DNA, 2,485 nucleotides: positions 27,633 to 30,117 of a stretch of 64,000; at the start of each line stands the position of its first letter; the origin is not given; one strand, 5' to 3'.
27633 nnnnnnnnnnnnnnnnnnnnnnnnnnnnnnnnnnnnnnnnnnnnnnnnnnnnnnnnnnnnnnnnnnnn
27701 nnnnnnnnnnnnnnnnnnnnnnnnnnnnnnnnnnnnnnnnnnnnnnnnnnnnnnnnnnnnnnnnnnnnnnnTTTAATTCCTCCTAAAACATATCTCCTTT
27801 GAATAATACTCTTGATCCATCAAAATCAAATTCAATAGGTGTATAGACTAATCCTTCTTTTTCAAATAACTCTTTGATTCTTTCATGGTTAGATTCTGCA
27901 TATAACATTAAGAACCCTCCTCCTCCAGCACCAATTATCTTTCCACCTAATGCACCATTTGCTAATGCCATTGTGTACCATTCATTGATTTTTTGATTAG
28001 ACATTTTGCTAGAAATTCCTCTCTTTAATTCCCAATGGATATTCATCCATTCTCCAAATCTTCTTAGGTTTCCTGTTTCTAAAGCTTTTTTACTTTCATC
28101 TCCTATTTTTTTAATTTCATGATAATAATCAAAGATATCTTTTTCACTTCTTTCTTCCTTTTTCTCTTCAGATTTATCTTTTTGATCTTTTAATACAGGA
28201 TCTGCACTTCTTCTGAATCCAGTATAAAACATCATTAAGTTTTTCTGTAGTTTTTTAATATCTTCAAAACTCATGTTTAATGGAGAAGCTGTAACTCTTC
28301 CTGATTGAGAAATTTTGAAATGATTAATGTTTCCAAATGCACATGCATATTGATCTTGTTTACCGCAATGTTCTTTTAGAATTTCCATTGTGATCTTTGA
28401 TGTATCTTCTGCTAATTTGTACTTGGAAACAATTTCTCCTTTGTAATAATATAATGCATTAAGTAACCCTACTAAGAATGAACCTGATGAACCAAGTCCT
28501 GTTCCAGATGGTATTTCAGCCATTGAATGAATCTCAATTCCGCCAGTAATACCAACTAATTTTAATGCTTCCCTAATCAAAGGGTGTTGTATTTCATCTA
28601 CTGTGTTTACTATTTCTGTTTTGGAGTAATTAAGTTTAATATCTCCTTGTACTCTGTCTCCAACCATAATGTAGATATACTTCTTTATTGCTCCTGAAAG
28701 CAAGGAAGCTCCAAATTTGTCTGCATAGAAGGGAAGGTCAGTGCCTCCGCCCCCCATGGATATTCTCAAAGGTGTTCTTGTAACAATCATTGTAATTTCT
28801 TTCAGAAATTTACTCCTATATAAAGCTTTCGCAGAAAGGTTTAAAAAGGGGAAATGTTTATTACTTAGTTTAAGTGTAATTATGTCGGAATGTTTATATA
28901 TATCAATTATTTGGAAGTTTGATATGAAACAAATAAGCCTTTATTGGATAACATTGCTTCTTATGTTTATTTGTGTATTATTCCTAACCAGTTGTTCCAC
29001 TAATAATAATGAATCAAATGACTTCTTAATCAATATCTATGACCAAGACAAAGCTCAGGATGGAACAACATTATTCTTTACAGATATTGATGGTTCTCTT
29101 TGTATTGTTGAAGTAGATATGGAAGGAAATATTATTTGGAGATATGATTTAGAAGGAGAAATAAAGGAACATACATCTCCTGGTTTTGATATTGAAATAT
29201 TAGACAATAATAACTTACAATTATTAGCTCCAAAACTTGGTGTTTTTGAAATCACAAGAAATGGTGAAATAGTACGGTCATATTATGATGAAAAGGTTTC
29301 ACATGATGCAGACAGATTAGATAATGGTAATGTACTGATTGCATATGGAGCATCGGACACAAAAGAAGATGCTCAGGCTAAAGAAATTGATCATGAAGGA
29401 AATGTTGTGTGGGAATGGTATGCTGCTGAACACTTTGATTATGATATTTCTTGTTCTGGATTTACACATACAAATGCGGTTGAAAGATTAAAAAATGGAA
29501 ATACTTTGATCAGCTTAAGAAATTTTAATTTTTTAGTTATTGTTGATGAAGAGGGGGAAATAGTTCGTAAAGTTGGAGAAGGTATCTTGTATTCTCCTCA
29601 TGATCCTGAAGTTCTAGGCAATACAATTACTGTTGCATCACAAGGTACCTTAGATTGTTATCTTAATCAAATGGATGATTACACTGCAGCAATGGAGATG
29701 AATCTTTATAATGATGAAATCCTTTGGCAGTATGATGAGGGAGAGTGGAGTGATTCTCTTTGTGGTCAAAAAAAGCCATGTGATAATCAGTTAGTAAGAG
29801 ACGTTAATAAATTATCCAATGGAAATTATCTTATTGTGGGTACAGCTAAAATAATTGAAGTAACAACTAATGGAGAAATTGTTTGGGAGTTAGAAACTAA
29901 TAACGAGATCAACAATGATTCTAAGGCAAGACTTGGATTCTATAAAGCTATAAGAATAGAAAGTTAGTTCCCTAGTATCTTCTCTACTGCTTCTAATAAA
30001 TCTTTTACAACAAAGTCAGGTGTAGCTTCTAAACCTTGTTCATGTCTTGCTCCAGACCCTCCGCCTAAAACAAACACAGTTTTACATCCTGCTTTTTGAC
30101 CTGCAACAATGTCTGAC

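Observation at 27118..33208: Complete GDP-D-glycero-alpha-D-manno-heptose pathway plus GMD-like/Rmd-like pair: candidate GDP-6-deoxy-heptose biosynthesis in an archaeon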

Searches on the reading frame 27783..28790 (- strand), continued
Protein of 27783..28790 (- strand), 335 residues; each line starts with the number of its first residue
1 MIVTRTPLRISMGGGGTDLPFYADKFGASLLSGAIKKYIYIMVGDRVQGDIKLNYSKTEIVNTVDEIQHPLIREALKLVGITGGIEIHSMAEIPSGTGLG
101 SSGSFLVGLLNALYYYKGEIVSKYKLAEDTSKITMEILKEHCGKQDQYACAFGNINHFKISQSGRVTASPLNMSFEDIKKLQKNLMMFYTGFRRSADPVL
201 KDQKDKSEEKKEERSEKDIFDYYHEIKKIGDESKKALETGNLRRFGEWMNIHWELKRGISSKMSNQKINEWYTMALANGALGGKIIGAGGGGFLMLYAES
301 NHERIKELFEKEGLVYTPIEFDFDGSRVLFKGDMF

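Call 39: search_protein_families(library=pfam, proteins=[L002:7817-9106:+, L002:9027-9938:+, L002:11655-12575:+, L043:14743-15729:+, L043:9009-10004:+, L043:8134-9012:+, L048:15192-15755:+, L048:15752-16849:+, L048:12155-13192:+, L048:9004-10017:+], max_evalue=0.00001)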
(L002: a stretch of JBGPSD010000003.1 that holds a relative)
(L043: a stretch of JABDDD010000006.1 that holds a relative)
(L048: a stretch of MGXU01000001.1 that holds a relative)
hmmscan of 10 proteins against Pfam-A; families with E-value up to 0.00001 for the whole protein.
L002:7817-9106:+ (429 aa): 3 families
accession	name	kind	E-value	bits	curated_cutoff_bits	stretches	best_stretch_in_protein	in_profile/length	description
PF03721.20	UDPG_MGDP_dh_N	-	1.5e-34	119.7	27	1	4-182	3-187/187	UDP-glucose/GDP-mannose dehydrogenase family, NAD binding domain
PF03720.21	UDPG_MGDP_dh_C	-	5e-23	81.9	30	1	313-410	2-101/103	UDP-glucose/GDP-mannose dehydrogenase family, UDP binding domain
PF00984.24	UDPG_MGDP_dh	-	8.8e-22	77.5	25.4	1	196-287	1-91/94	UDP-glucose/GDP-mannose dehydrogenase family, central domain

L002:9027-9938:+ (303 aa): 4 families
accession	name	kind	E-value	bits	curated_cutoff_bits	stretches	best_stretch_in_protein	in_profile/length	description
PF00106.31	adh_short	-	4.1e-50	170.4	26.6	1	27-217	1-189/195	short chain dehydrogenase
PF13561.12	adh_short_C2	-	3.6e-44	151.5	27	1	36-267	6-229/236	Enoyl-(Acyl carrier protein) reductase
PF23441.1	SDR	-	3.8e-09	36.8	27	1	28-240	9-223/258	SDR-like rossmann domain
PF08659.16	KR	-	5.2e-08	33.4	22.6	1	29-146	3-123/180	KR domain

L002:11655-12575:+ (306 aa): 1 family
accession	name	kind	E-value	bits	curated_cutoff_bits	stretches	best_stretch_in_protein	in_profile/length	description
PF00923.25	TAL_FSA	-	9.8e-22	78.1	27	2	5-91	1-116/285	Transaldolase/Fructose-6-phosphate aldolase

L043:14743-15729:+ (328 aa): 7 families
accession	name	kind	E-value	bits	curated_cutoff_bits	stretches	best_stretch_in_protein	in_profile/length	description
PF01370.27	Epimerase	-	5.6e-44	150.8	20.9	1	8-243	3-240/240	NAD dependent epimerase/dehydratase family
PF16363.11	GDP_Man_Dehyd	-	3.4e-39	135.7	27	1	9-264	3-269/332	GDP-mannose 4,6 dehydratase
PF01073.25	3Beta_HSD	-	6.2e-21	75.1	22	1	8-243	2-242/280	3-beta hydroxysteroid dehydrogenase/isomerase family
PF02719.21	Polysacc_synt_2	-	5.9e-14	52.4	20.2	1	8-273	3-262/293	Polysaccharide biosynthesis protein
PF13460.12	NAD_binding_10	-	3.6e-09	37.2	27.2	1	10-135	1-108/184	NAD(P)H-binding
PF07993.18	NAD_binding_4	-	2e-08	34.1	20.1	1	8-188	1-214/258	Male sterility protein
PF04321.23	RmlD_sub_bind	-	5.7e-08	32.6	27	1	8-266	5-236/287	RmlD substrate binding domain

L043:9009-10004:+ (331 aa): 4 families
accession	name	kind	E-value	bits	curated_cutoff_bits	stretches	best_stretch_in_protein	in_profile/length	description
PF22725.1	GFO_IDH_MocA_C3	-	5.8e-30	104.3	27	1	131-251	1-123/124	GFO/IDH/MocA C-terminal domain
PF02894.22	GFO_IDH_MocA_C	-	5.4e-18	66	22.9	1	135-327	1-208/218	Oxidoreductase family, C-terminal alpha/beta domain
PF01408.29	GFO_IDH_MocA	-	6.9e-18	65.9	24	1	1-123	1-120/120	Oxidoreductase family, NAD-binding Rossmann fold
PF03447.22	NAD_binding_3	-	1.2e-06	29.7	24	1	7-121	1-115/116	Homoserine dehydrogenase, NAD binding domain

L043:8134-9012:+ (292 aa): 4 families
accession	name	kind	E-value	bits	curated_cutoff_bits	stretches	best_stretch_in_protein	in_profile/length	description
PF00106.31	adh_short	-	2e-51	174.7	26.6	1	11-201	3-190/195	short chain dehydrogenase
PF13561.12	adh_short_C2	-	2.4e-45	155.4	27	1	15-251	1-229/236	Enoyl-(Acyl carrier protein) reductase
PF08659.16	KR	-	4.9e-09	36.8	22.6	1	12-172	4-161/180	KR domain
PF23441.1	SDR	-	6.3e-08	32.8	27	1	10-203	10-204/258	SDR-like rossmann domain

L048:15192-15755:+ (187 aa): 1 family
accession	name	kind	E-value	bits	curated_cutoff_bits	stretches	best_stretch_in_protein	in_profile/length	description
PF00132.30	Hexapep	-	1.2e-11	44.3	27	0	38-65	4-31/36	Bacterial transferase hexapeptide (six repeats)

L048:15752-16849:+ (365 aa): 4 families
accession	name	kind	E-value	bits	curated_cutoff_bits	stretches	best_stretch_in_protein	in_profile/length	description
PF01041.23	DegT_DnrJ_EryC1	-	2.9e-123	412.1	19.8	1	14-359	5-359/360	DegT/DnrJ/EryC1/StrS aminotransferase family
PF00155.27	Aminotran_1_2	-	1.5e-09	37.9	19.7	1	36-156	44-186/361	Aminotransferase class I and II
PF01212.27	Beta_elim_lyase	-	2.1e-08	34.3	27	1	38-277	36-279/288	Beta-eliminating lyase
PF00266.25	Aminotran_5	-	7e-08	32.3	21.5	1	55-310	67-336/371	Aminotransferase class-V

L048:12155-13192:+ (345 aa): 5 families
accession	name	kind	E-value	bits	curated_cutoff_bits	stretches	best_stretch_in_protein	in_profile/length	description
PF08241.18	Methyltransf_11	-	6.2e-17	62.5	21.2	1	136-229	1-95/95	Methyltransferase domain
PF13489.12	Methyltransf_23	-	2.5e-15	57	27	1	129-269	20-163/164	Methyltransferase domain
PF13649.12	Methyltransf_25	-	5.4e-14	53.1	27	1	135-225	1-97/97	Methyltransferase domain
PF08242.18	Methyltransf_12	-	2.5e-13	51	30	1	136-227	1-98/98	Methyltransferase domain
PF13847.12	Methyltransf_31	-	1.7e-09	37.9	27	1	130-233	2-113/145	Methyltransferase domain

L048:9004-10017:+ (337 aa): 5 families
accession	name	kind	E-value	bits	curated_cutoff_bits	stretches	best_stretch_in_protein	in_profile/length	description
PF22725.1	GFO_IDH_MocA_C3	-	3.4e-28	98.6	27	1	133-253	1-123/124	GFO/IDH/MocA C-terminal domain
PF01408.29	GFO_IDH_MocA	-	5.9e-24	85.5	24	1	5-125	1-120/120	Oxidoreductase family, NAD-binding Rossmann fold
PF02894.22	GFO_IDH_MocA_C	-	1e-18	68.4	22.9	1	137-333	1-212/218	Oxidoreductase family, C-terminal alpha/beta domain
PF03447.22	NAD_binding_3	-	5.3e-08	34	24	1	11-121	1-113/116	Homoserine dehydrogenase, NAD binding domain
PF08635.15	ox_reductase_C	-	5.7e-06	26.5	22.5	0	128-198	1-68/142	Putative oxidoreductase C terminal domain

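Call 48: find_encoding_contigs(protein=P0111, flank=5000, max_places=3)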
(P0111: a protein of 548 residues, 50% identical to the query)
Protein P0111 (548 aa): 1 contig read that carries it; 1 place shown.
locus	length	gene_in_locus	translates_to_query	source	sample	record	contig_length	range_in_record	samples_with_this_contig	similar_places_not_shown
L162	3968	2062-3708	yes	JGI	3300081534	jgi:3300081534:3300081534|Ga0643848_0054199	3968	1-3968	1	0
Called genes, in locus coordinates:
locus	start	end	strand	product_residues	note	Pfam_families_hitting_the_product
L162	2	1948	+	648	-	?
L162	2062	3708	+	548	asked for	PF00923:TAL_FSA, PF00288:GHMP_kinases_N, PF08544:GHMP_kinases_C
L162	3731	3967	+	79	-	?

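Call 55: find_encoding_contigs(protein=P0001, flank=2000, max_places=6)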
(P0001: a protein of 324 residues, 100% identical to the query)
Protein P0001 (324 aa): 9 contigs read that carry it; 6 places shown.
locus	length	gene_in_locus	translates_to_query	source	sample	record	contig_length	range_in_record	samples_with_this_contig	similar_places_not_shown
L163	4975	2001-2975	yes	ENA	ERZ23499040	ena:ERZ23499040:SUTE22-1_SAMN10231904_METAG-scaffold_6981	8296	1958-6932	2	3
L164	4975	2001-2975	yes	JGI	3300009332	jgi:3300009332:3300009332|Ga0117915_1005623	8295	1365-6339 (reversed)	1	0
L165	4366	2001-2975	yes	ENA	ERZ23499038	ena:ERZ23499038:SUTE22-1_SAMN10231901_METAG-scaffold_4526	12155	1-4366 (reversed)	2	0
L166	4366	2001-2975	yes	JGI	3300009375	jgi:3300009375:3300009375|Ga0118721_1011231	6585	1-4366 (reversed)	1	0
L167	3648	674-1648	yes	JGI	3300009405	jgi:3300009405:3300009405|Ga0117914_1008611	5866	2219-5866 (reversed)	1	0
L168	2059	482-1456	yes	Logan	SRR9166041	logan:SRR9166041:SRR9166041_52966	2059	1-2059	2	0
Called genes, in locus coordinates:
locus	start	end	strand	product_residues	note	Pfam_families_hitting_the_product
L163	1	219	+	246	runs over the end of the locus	PF00483:NTP_transferase, PF12804:NTP_transf_3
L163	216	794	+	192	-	PF08645:PNK3P (weak), PF00702:Hydrolase (weak), PF13419:HAD_2, PF13242:Hydrolase_like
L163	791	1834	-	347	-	PF05935:Arylsulfotrans, PF14269:Arylsulfotran_2 (weak)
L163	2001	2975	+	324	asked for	PF00288:GHMP_kinases_N, PF08544:GHMP_kinases_C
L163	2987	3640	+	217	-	PF13580:SIS_2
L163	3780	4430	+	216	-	PF00923:TAL_FSA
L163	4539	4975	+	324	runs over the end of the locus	-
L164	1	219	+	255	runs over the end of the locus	PF00483:NTP_transferase, PF12804:NTP_transf_3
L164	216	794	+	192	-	PF08645:PNK3P (weak), PF00702:Hydrolase (weak), PF13419:HAD_2, PF13242:Hydrolase_like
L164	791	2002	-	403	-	PF05935:Arylsulfotrans, PF14269:Arylsulfotran_2 (weak)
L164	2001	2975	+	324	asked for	PF00288:GHMP_kinases_N, PF08544:GHMP_kinases_C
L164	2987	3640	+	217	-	PF13580:SIS_2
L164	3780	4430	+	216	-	PF00923:TAL_FSA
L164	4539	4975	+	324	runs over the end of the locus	-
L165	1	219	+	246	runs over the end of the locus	PF00483:NTP_transferase, PF12804:NTP_transf_3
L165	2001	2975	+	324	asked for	PF00288:GHMP_kinases_N, PF08544:GHMP_kinases_C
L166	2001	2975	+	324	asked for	PF00288:GHMP_kinases_N, PF08544:GHMP_kinases_C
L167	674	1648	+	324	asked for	PF00288:GHMP_kinases_N, PF08544:GHMP_kinases_C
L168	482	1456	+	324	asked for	PF00288:GHMP_kinases_N, PF08544:GHMP_kinases_C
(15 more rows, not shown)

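Call 59: find_encoding_contigs(protein=P0004, flank=10000, max_places=1)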
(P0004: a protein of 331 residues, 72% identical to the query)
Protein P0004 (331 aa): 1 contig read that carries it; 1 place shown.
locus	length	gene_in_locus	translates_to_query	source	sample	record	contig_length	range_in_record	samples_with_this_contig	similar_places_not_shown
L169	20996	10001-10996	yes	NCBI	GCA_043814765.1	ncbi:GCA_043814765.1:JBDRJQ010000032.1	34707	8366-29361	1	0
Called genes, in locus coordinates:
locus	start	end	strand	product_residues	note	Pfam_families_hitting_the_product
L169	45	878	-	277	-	-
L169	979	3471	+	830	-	PF02463:SMC_N, PF13175:AAA_15 (weak), PF13476:AAA_23, PF13555:AAA_29 (faint), PF13304:AAA_21 (weak), PF06470:SMC_hinge, PF13304:AAA_21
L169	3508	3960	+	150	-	PF04307:YdjM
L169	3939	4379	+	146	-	PF01066:CDP-OH_P_transf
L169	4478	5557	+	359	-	PF04208:MtrA, PF14251:PterinBD-DUF4346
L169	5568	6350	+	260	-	PF00303:Thymidylat_synt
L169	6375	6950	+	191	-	PF06559:DCD_N, PF22769:DCD, PF00692:dUTPase (faint)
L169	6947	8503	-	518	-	PF13231:PMT_2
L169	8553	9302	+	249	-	PF00483:NTP_transferase, PF12804:NTP_transf_3 (weak)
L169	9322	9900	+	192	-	PF08645:PNK3P, PF00702:Hydrolase, PF13419:HAD_2, PF13242:Hydrolase_like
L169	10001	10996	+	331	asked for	PF00288:GHMP_kinases_N, PF08544:GHMP_kinases_C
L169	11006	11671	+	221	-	PF13580:SIS_2, PF01380:SIS (faint)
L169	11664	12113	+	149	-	-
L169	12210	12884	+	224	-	PF00923:TAL_FSA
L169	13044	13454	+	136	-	-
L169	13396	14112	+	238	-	PF03083:MtN3_slv, PF04193:PQ-loop (weak), PF03083:MtN3_slv, PF04193:PQ-loop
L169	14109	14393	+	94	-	-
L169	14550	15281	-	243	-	PF13489:Methyltransf_23, PF07021:MetW, PF13649:Methyltransf_25, PF13847:Methyltransf_31, PF08241:Methyltransf_11, PF08242:Methyltransf_12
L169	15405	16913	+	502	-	PF02310:B12-binding, PF19864:Radical_SAM_N2 (faint), PF04055:Radical_SAM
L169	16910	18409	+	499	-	PF02310:B12-binding, PF04055:Radical_SAM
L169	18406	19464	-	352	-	PF04055:Radical_SAM, PF13353:Fer4_12 (weak)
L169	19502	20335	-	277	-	PF00149:Metallophos, PF12850:Metallophos_2 (faint)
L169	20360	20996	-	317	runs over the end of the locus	PF03706:LPG_synthase_TM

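Call 60: find_encoding_contigs(protein=P0023, flank=10000, max_places=1)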
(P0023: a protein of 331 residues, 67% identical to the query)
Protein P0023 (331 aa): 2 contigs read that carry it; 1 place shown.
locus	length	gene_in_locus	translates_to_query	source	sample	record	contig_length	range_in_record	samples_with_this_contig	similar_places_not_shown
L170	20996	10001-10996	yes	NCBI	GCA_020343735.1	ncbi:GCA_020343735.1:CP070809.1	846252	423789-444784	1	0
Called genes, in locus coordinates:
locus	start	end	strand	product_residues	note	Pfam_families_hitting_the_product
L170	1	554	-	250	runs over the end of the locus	PF13489:Methyltransf_23 (weak), PF01209:Ubie_methyltran, PF13847:Methyltransf_31, PF08241:Methyltransf_11, PF13649:Methyltransf_25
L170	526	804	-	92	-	PF01883:FeS_assembly_P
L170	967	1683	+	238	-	PF02616:SMC_ScpA (weak)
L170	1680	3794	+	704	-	PF01841:Transglut_core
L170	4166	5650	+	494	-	PF00171:Aldedh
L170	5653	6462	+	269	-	-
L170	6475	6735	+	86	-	-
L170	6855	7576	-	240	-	PF00892:EamA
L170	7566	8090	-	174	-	-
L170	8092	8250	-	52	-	PF01455:HupF_HypC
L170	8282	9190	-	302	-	PF02729:OTCace_N, PF00185:OTCace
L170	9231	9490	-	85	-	-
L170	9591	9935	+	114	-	PF13242:Hydrolase_like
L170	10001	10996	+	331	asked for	PF00288:GHMP_kinases_N, PF08544:GHMP_kinases_C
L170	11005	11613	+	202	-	PF13580:SIS_2, PF01380:SIS (faint)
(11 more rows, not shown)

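Call 61: find_encoding_contigs(protein=P0002, flank=10000, max_places=1)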
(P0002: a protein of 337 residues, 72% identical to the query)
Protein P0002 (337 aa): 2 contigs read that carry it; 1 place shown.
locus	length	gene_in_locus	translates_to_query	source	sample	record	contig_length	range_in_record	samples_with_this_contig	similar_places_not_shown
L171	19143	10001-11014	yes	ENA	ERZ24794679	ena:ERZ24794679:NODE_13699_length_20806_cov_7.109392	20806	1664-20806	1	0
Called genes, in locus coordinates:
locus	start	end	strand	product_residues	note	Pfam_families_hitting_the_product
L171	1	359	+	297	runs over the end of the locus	PF00316:FBPase, PF18913:FBPase_C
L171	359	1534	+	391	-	PF01116:F_bP_aldolase, PF08013:GatZ_KbaZ-like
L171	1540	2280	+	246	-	PF00483:NTP_transferase, PF01128:IspD, PF12804:NTP_transf_3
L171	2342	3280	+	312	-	PF01073:3Beta_HSD, PF01370:Epimerase, PF02719:Polysacc_synt_2 (faint), PF16363:GDP_Man_Dehyd, PF07993:NAD_binding_4 (weak)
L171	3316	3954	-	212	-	PF13489:Methyltransf_23, PF07021:MetW, PF13847:Methyltransf_31, PF08241:Methyltransf_11, PF08242:Methyltransf_12, PF13649:Methyltransf_25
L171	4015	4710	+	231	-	PF00483:NTP_transferase, PF12804:NTP_transf_3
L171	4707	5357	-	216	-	PF08645:PNK3P, PF00702:Hydrolase, PF13242:Hydrolase_like, PF13419:HAD_2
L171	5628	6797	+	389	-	PF12323:HTH_OrfB_IS605, PF01385:OrfB_IS605, PF07282:Cas12f1-like_TNB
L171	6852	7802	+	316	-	PF00106:adh_short (faint), PF01073:3Beta_HSD, PF01370:Epimerase, PF02719:Polysacc_synt_2, PF04321:RmlD_sub_bind, PF07993:NAD_binding_4, PF13460:NAD_binding_10, PF16363:GDP_Man_Dehyd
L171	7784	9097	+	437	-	PF03721:UDPG_MGDP_dh_N, PF00984:UDPG_MGDP_dh, PF03720:UDPG_MGDP_dh_C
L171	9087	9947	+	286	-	PF00106:adh_short, PF08659:KR, PF23441:SDR, PF13561:adh_short_C2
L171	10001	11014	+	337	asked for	PF00288:GHMP_kinases_N, PF08544:GHMP_kinases_C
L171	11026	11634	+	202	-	PF13580:SIS_2, PF01380:SIS (faint)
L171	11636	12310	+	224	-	PF00923:TAL_FSA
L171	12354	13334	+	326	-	PF01408:GFO_IDH_MocA, PF01488:Shikimate_DH (weak), PF03447:NAD_binding_3, PF03807:F420_oxidored (faint), PF02894:GFO_IDH_MocA_C, PF22725:GFO_IDH_MocA_C3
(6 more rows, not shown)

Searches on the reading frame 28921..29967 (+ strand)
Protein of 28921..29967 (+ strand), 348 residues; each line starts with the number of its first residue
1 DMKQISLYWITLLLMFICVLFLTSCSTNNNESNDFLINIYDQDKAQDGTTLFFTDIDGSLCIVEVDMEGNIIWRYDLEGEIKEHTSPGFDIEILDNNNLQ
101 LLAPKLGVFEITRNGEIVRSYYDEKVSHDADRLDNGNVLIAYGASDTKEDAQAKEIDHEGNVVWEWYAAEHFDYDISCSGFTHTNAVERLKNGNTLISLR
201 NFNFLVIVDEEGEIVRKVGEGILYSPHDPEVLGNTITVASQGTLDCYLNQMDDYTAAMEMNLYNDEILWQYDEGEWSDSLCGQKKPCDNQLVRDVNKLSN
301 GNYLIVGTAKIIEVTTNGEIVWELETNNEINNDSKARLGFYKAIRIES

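Call 4: search_protein_families(library=ncbifam, proteins=[window:28921-29967:+], max_evalue=0.00001)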
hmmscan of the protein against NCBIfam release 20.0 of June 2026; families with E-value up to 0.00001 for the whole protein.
window:28921-29967:+ (348 aa): 0 families

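Call 5: search_protein_families(library=pfam, proteins=[window:28921-29967:+], max_evalue=0.00001)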
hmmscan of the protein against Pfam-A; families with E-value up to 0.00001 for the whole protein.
window:28921-29967:+ (348 aa): 3 families
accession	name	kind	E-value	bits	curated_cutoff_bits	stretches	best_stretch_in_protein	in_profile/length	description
PF05935.17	Arylsulfotrans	-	1.7e-11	44.2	24.2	1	61-215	29-210/374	Arylsulfotransferase (ASST)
PF22701.2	Mala_s_1-like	-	2.4e-10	41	27.5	0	286-327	86-127/195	Mal s 1 allergenic protein-like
PF14269.12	Arylsulfotran_2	-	1e-08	35.4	27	1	179-325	142-299/301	Arylsulfotransferase (ASST)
